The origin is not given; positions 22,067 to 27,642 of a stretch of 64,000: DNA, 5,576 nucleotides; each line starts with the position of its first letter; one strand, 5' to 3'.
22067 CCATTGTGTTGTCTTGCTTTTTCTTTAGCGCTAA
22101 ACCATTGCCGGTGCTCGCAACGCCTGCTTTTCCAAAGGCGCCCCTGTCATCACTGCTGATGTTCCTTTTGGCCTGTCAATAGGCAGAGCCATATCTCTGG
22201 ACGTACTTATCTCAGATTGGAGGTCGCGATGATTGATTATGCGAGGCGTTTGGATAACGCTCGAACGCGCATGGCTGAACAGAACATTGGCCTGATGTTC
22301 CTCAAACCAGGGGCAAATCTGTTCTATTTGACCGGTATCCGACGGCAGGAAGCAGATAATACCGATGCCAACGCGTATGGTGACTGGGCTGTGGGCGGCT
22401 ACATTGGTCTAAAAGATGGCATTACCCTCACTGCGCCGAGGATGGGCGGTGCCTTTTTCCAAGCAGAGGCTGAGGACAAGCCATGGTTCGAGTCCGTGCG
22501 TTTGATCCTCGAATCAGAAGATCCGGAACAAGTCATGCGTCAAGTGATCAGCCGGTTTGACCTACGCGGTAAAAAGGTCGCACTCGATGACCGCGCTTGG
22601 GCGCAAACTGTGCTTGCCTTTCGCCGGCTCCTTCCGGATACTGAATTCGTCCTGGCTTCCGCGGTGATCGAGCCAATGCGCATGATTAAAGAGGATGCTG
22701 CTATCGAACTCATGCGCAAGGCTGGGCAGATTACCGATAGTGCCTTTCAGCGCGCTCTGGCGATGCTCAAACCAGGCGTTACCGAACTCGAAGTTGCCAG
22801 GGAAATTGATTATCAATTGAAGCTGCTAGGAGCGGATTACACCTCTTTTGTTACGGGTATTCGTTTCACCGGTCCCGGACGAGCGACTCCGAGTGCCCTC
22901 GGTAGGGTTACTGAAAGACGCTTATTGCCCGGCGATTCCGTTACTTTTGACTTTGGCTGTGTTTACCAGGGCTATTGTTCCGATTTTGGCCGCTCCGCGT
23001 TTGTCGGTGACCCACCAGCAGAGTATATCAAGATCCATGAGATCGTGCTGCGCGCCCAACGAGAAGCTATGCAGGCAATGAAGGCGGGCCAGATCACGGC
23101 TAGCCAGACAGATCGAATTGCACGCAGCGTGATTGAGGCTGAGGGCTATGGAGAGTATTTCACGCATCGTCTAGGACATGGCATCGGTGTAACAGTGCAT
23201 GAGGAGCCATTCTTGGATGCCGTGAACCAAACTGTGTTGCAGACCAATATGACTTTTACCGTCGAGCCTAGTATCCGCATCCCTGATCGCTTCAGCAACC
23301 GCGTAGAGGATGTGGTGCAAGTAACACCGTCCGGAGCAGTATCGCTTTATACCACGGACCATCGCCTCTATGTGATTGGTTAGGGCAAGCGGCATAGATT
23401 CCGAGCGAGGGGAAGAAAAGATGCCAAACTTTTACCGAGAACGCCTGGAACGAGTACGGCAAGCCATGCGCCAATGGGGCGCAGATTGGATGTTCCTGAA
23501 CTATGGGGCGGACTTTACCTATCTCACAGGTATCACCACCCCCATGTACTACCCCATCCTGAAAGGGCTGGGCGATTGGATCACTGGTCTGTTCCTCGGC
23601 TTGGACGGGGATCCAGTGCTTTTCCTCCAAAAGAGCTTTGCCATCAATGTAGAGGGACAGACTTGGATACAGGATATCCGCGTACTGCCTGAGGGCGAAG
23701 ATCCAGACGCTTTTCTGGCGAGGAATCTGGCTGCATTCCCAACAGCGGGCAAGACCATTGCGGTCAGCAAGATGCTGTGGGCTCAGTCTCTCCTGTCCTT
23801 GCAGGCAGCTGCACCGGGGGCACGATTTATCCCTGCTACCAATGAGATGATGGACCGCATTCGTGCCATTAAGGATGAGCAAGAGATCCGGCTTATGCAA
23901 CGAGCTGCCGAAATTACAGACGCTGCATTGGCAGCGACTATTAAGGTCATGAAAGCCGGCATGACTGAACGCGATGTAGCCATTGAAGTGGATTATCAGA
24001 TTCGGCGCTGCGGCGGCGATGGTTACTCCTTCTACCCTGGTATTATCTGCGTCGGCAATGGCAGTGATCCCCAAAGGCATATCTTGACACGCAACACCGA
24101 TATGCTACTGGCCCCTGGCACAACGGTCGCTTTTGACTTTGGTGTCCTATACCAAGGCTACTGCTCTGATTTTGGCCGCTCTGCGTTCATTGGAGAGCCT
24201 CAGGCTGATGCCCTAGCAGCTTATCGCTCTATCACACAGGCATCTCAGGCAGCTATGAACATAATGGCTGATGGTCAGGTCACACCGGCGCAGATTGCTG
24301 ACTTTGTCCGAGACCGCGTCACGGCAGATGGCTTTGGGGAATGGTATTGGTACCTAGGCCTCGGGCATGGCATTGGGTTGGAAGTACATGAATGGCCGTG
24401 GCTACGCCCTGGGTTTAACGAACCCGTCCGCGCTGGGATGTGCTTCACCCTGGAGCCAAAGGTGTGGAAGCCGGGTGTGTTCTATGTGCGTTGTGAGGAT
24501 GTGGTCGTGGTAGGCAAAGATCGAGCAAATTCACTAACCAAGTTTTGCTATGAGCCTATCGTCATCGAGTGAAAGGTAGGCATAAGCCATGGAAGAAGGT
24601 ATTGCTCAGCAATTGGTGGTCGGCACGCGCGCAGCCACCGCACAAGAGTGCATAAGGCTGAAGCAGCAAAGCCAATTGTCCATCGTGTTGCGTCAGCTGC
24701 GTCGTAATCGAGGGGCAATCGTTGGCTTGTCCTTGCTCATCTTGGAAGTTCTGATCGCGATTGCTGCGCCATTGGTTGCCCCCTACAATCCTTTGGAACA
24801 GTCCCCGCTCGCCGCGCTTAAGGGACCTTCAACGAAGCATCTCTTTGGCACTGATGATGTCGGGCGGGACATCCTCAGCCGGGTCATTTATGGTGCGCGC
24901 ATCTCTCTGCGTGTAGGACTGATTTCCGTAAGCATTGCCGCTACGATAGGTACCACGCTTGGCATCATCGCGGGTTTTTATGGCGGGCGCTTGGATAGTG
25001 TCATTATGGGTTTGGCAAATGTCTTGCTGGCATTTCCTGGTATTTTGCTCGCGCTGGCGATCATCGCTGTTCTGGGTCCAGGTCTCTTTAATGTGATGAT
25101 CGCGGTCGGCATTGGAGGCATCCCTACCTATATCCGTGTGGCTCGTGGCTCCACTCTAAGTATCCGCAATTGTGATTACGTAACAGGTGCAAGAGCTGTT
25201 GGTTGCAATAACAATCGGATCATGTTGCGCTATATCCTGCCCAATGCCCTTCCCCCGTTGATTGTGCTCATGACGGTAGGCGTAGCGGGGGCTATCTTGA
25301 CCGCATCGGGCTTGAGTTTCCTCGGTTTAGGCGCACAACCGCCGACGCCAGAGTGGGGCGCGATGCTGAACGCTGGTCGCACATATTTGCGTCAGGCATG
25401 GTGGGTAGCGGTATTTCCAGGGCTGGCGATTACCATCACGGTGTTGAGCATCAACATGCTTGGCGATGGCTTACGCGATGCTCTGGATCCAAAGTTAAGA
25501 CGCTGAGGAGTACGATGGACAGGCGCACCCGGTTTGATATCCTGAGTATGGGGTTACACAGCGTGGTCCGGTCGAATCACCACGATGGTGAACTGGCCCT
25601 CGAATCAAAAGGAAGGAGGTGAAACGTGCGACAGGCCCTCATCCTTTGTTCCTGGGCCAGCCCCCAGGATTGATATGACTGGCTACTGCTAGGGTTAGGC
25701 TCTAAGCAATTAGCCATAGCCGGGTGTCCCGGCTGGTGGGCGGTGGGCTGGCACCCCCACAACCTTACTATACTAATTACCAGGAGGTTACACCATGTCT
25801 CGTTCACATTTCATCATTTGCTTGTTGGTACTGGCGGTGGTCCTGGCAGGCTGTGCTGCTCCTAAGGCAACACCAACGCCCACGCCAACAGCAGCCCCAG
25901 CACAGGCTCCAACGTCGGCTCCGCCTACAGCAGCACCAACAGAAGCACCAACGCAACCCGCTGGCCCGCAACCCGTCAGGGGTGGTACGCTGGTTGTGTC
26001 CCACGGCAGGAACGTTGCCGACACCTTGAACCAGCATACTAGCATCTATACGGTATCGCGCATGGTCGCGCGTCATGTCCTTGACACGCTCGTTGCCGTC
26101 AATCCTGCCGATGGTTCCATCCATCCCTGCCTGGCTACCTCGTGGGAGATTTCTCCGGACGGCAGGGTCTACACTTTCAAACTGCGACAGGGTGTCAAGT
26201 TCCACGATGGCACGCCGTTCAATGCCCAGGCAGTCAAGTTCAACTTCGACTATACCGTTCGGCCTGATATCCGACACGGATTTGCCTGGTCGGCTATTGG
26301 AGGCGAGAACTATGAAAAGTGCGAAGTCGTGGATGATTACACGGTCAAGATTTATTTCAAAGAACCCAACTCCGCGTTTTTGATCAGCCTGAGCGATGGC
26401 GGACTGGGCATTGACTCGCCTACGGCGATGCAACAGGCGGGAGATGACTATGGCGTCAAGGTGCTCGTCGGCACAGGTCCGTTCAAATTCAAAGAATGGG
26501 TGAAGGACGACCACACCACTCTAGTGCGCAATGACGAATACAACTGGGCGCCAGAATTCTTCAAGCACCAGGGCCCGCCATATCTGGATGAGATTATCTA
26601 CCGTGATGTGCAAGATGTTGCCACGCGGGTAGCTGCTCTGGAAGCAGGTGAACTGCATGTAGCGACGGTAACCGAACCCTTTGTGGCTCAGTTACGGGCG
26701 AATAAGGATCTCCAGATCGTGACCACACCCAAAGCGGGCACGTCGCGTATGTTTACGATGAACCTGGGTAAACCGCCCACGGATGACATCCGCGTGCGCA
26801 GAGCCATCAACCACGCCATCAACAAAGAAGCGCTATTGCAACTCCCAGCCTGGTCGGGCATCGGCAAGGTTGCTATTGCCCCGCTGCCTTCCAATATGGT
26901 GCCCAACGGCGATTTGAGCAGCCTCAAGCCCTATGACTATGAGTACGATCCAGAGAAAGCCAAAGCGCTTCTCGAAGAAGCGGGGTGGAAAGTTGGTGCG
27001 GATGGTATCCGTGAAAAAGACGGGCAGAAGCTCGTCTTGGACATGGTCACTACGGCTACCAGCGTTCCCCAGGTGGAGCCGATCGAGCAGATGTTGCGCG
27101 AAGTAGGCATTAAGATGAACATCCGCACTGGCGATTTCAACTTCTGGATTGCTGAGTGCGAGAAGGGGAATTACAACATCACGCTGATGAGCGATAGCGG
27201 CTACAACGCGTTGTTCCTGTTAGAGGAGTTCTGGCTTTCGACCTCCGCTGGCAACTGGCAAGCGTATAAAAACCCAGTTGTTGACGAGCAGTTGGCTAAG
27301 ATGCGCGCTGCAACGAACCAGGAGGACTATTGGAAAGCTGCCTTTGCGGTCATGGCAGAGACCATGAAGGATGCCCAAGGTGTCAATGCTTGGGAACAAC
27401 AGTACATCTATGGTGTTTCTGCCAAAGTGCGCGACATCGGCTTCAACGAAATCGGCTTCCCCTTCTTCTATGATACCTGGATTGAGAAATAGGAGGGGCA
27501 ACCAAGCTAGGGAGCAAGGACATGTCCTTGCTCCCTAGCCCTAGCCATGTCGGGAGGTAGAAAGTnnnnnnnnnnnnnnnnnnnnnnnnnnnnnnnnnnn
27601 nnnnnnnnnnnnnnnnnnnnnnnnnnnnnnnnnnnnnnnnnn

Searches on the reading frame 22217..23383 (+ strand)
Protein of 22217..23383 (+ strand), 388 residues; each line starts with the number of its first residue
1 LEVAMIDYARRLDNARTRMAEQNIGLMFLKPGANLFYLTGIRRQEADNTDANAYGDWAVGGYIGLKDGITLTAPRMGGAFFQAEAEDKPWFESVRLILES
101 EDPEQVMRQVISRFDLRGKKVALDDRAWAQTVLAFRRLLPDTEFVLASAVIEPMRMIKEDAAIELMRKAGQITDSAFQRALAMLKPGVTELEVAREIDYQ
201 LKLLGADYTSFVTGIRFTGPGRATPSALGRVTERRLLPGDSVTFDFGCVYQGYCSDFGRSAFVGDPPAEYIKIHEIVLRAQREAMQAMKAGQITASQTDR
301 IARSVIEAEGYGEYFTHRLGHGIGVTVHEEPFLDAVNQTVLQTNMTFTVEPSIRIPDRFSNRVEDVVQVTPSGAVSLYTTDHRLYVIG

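Call 51: search_protein_families(library=pfam, proteins=[window:22217-23383:+], max_evalue=0.000001)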
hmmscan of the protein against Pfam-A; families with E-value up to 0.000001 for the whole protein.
window:22217-23383:+ (388 aa): 2 families
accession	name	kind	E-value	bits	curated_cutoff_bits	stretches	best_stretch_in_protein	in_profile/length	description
PF00557.29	Peptidase_M24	-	7.5e-57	192.9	23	1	164-371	1-208/208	Metallopeptidase family M24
PF01321.24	Creatinase_N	-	1.8e-09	38.6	22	1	11-157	1-128/128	Creatinase/Prolidase N-terminal domain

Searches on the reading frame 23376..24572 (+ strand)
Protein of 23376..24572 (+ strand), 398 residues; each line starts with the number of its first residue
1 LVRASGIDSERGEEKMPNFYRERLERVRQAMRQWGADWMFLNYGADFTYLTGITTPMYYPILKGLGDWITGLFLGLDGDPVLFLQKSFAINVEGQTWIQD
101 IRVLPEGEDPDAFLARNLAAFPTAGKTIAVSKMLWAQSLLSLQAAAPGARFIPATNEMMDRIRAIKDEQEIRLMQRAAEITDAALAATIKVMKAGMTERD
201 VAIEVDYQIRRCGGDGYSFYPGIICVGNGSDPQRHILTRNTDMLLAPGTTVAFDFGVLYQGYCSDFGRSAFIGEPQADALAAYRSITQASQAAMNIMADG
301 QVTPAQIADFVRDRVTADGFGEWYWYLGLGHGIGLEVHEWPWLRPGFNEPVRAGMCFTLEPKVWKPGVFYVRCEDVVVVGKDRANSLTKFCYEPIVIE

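Call 52: search_protein_families(library=pfam, proteins=[window:23376-24572:+], max_evalue=0.000001)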
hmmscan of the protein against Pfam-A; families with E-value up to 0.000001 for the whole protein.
window:23376-24572:+ (398 aa): 2 families
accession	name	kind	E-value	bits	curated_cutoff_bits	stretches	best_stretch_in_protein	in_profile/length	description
PF00557.29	Peptidase_M24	-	9.3e-45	153.4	23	1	173-380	2-207/208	Metallopeptidase family M24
PF01321.24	Creatinase_N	-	2.9e-10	41.2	22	1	23-165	1-128/128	Creatinase/Prolidase N-terminal domain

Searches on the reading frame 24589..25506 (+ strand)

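Call 52: search_protein_families(library=pfam, proteins=[window:24589-25506:+], max_evalue=0.000001)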
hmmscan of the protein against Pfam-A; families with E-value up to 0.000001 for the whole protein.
window:24589-25506:+ (305 aa): 2 families
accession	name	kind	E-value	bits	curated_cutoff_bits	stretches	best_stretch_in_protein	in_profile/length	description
PF00528.27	BPD_transp_1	-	1.1e-33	116.9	26.4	1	121-305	1-184/184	Binding-protein-dependent transport system inner membrane component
PF12911.12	OppC_N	-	1.7e-13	50.7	23.9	1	28-80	1-53/53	N-terminal TM domain of oligopeptide transport permease C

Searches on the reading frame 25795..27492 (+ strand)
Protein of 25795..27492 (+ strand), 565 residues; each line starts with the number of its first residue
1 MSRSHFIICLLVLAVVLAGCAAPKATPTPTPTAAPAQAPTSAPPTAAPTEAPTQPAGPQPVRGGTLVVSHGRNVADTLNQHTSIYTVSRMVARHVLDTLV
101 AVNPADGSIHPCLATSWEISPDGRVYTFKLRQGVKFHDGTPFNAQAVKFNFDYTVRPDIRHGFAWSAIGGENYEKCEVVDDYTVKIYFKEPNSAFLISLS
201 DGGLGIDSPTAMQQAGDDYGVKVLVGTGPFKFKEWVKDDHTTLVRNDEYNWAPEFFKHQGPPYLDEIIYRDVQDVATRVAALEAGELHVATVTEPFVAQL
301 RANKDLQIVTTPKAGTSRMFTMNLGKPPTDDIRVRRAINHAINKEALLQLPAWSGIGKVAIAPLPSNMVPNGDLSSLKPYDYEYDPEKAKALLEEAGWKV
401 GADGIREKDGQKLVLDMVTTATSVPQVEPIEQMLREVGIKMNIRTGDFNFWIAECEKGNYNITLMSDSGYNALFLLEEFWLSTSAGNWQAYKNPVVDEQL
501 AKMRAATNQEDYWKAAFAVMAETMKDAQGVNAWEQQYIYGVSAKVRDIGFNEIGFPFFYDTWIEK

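Call 52: search_protein_families(library=pfam, proteins=[window:25795-27492:+], max_evalue=0.000001)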
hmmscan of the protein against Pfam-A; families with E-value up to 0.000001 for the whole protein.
window:25795-27492:+ (565 aa): 1 family
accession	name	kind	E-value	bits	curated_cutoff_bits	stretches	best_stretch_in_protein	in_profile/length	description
PF00496.27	SBP_bac_5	-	3.2e-94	316.5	32.4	1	109-469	2-348/368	Bacterial extracellular solute-binding proteins, family 5 Middle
